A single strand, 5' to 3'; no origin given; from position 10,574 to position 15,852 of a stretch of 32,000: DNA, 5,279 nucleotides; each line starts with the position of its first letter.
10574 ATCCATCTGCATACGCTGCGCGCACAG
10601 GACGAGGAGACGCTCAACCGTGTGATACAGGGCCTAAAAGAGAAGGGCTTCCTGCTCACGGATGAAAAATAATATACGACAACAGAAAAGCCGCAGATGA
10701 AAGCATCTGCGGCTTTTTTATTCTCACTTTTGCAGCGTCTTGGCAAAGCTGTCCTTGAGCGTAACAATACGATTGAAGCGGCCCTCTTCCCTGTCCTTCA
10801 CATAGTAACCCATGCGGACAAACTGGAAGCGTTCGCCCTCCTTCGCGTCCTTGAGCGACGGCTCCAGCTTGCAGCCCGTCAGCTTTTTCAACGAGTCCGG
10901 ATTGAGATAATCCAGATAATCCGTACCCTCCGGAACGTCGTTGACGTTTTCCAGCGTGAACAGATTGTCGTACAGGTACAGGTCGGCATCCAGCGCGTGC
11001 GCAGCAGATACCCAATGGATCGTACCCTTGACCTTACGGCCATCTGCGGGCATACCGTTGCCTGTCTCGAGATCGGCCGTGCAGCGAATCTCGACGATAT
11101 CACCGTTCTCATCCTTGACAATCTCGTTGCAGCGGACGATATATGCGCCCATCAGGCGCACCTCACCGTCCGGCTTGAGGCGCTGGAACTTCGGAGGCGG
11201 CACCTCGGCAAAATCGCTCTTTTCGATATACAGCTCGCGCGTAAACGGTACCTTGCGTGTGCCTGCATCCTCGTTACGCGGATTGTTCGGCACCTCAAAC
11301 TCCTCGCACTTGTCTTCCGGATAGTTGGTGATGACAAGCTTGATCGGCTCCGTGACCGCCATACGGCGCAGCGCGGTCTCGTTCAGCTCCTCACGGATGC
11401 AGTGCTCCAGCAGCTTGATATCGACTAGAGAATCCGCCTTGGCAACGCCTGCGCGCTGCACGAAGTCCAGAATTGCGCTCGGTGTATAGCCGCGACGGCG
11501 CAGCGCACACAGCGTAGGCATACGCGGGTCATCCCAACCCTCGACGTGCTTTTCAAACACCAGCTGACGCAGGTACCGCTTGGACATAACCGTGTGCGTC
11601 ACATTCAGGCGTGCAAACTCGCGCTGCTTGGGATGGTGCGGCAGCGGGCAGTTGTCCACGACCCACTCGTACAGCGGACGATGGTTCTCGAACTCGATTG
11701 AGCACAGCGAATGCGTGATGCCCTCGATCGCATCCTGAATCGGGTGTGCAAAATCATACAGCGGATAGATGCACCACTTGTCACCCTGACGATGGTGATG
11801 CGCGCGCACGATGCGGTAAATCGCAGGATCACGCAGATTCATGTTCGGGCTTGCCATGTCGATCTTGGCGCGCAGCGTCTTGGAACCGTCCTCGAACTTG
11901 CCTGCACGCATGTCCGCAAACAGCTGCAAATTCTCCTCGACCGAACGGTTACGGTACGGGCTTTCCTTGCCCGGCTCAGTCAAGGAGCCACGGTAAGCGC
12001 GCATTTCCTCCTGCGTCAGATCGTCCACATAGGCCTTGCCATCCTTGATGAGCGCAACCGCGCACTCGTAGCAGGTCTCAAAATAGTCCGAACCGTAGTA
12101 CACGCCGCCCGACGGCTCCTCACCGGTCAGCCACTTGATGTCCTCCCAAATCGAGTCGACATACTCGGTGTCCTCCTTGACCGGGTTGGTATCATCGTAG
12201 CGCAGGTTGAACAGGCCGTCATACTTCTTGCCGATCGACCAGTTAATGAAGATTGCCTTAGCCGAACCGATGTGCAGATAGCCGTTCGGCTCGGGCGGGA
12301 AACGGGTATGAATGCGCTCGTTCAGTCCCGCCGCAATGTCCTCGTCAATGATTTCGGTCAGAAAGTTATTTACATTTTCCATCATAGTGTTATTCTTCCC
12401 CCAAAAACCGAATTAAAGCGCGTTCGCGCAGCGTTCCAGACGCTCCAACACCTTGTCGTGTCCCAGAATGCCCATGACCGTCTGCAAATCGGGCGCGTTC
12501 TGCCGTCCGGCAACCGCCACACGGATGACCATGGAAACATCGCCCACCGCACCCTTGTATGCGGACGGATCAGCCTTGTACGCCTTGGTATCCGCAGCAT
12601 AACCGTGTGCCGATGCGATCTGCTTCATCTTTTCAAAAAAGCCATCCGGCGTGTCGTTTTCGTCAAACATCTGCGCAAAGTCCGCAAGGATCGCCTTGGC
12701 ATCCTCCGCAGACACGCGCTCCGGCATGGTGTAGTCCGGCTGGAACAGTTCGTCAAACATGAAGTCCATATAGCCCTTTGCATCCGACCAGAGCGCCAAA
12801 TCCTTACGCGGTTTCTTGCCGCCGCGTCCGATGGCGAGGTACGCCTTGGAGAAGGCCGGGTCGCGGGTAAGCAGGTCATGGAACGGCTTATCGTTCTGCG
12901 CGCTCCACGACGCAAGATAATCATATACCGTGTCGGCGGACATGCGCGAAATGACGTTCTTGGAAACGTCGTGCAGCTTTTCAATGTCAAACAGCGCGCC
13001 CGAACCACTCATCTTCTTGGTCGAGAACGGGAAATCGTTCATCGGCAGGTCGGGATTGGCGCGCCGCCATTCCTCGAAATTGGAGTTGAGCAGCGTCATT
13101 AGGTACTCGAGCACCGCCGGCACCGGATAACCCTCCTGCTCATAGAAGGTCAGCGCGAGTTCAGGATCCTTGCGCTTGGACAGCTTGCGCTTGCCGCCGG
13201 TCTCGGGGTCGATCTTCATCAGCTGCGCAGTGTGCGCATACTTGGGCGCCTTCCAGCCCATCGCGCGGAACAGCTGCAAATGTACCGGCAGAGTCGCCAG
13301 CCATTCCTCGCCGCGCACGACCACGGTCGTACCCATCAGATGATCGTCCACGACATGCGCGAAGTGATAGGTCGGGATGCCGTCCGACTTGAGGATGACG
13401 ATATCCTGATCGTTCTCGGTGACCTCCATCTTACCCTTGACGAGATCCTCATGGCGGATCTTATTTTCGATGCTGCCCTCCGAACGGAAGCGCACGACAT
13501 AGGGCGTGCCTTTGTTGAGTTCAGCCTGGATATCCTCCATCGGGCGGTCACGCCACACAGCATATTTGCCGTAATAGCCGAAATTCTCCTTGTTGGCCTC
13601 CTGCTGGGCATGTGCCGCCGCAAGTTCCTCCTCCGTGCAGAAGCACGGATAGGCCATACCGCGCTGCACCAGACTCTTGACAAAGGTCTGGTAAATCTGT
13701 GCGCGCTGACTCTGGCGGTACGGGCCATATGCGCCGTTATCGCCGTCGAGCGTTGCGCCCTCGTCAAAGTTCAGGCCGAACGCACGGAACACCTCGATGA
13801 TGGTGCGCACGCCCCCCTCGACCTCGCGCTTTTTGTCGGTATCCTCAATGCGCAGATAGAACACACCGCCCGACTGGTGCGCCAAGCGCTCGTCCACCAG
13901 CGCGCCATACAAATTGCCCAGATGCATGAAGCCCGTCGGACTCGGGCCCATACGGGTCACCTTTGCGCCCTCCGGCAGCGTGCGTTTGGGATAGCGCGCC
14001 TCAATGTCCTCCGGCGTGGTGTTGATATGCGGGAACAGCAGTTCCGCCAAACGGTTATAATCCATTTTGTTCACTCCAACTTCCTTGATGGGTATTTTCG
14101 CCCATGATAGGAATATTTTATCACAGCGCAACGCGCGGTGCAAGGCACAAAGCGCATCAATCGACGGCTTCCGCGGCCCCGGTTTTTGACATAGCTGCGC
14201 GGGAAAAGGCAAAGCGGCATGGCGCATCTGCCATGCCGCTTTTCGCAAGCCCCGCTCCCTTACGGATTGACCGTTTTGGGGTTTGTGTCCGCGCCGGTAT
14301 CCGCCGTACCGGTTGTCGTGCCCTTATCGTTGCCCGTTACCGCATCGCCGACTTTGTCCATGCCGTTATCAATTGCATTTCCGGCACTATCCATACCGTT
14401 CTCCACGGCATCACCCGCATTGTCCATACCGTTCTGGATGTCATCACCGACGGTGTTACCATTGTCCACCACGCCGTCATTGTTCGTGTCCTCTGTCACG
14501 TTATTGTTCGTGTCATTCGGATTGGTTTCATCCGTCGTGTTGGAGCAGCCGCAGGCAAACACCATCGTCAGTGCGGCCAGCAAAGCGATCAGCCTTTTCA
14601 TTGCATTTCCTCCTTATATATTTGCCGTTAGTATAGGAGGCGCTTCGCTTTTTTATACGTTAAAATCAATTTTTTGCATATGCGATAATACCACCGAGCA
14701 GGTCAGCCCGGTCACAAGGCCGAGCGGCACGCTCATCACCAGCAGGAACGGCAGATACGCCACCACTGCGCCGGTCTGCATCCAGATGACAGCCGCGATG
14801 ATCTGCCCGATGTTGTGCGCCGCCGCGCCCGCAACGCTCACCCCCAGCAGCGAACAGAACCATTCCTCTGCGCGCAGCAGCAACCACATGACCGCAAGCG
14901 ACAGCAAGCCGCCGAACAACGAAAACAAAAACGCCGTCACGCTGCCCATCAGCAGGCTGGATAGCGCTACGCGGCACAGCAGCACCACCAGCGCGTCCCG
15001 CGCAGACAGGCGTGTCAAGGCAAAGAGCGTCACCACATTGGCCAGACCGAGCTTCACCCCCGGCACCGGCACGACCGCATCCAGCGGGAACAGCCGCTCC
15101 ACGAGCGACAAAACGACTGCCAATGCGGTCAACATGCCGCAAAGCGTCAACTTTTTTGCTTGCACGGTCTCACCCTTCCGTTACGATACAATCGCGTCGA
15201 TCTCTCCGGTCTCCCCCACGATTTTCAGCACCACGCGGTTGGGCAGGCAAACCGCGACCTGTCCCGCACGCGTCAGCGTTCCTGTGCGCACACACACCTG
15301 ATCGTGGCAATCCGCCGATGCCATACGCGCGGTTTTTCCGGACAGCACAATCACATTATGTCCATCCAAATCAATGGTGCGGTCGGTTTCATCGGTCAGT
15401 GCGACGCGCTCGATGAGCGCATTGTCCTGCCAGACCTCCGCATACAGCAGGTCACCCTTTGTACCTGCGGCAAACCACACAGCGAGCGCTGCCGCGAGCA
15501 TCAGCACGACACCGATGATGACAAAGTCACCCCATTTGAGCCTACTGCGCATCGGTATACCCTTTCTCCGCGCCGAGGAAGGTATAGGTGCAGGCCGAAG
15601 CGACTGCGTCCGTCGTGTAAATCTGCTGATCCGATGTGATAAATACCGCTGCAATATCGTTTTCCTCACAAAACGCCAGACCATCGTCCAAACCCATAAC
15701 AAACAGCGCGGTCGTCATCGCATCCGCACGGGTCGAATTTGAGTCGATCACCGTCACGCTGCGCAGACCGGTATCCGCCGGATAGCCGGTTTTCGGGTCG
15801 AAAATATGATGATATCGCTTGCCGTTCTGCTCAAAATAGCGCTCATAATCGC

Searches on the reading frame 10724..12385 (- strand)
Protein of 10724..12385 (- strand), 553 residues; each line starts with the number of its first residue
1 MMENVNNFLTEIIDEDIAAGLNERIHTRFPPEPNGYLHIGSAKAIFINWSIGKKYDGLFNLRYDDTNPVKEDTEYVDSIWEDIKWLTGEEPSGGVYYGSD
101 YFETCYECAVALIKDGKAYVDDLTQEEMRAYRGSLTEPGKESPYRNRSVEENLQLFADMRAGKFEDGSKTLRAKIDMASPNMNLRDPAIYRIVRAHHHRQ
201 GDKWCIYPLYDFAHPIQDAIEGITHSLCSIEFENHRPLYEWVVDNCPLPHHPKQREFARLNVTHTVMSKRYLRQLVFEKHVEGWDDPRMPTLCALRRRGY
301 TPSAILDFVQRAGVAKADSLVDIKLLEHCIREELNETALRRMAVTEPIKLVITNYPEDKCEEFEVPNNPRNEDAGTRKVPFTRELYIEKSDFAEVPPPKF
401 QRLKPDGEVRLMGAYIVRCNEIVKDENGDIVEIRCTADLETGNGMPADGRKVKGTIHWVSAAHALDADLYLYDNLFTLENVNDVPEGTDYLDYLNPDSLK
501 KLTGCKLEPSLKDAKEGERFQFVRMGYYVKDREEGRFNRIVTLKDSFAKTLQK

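Call 35: search_protein_families(library=pfam, proteins=[window:10724-12385:-])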
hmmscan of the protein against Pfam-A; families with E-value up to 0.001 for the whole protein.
window:10724-12385:- (553 aa): 3 families
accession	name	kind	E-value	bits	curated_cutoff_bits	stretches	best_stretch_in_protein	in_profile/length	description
PF00749.27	tRNA-synt_1c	-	1.1e-103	346.9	23.4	1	25-335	2-313/314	tRNA synthetases class I (E and Q), catalytic domain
PF03950.23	tRNA-synt_1c_C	-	6.5e-32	110.1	23.9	1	338-438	1-91/91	tRNA synthetases class I (E and Q), anti-codon binding domain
PF20974.2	tRNA-synt_1c_C2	-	7e-22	78.3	23.9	1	455-531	1-69/69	tRNA synthetases class I (E and Q), anti-codon binding domain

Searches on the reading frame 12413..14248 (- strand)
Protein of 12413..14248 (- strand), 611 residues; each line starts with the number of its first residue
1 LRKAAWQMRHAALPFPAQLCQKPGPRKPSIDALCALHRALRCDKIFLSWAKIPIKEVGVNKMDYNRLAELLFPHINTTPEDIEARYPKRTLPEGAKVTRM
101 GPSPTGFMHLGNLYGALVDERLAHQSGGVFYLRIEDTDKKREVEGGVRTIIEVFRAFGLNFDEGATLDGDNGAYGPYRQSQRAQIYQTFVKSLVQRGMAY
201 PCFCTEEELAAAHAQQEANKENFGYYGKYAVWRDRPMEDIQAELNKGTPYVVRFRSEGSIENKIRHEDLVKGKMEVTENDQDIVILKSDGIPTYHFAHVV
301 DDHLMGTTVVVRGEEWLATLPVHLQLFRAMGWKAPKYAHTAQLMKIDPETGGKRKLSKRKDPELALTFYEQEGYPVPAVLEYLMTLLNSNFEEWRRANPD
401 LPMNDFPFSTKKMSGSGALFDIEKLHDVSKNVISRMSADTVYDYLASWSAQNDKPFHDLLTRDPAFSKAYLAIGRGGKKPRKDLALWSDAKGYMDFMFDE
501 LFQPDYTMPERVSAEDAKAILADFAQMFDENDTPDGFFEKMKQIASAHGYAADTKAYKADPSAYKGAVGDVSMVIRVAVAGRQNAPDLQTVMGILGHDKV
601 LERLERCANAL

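Call 36: search_protein_families(library=pfam, proteins=[window:12413-14248:-])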
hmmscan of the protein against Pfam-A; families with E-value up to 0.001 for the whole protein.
window:12413-14248:- (611 aa): 2 families
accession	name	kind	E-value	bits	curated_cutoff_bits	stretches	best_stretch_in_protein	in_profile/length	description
PF00749.27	tRNA-synt_1c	-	9e-65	219.1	23.4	1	97-386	3-275/314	tRNA synthetases class I (E and Q), catalytic domain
PF19269.4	Anticodon_2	-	1.5e-10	42.1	23.6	1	568-606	101-139/141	Anticodon binding domain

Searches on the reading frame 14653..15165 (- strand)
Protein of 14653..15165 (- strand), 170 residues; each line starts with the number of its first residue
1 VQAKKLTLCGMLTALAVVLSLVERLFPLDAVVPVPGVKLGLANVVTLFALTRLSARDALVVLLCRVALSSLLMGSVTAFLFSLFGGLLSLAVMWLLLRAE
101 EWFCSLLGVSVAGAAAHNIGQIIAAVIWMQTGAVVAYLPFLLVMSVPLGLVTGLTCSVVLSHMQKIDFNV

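Call 36: search_protein_families(library=pfam, proteins=[window:14653-15165:-])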
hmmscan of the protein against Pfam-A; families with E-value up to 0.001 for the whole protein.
window:14653-15165:- (170 aa): 2 families
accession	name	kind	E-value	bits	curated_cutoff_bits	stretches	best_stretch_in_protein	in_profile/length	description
PF07456.16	Hpre_diP_synt_I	-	3.4e-40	137.9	30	1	12-157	1-145/147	Heptaprenyl diphosphate synthase component I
PF12822.12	ECF_trnsprt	-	0.00022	21.7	30.7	1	4-159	1-164/169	ECF transporter, substrate-specific component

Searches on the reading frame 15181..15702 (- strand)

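Call 36: search_protein_families(library=pfam, proteins=[window:15181-15702:-])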
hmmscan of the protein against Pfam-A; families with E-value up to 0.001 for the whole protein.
window:15181-15702:- (173 aa): 1 family
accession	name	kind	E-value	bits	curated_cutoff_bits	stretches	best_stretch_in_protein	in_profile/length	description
PF07009.16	NusG_II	-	1e-26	93.6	29.6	1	63-164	2-106/107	NusG domain II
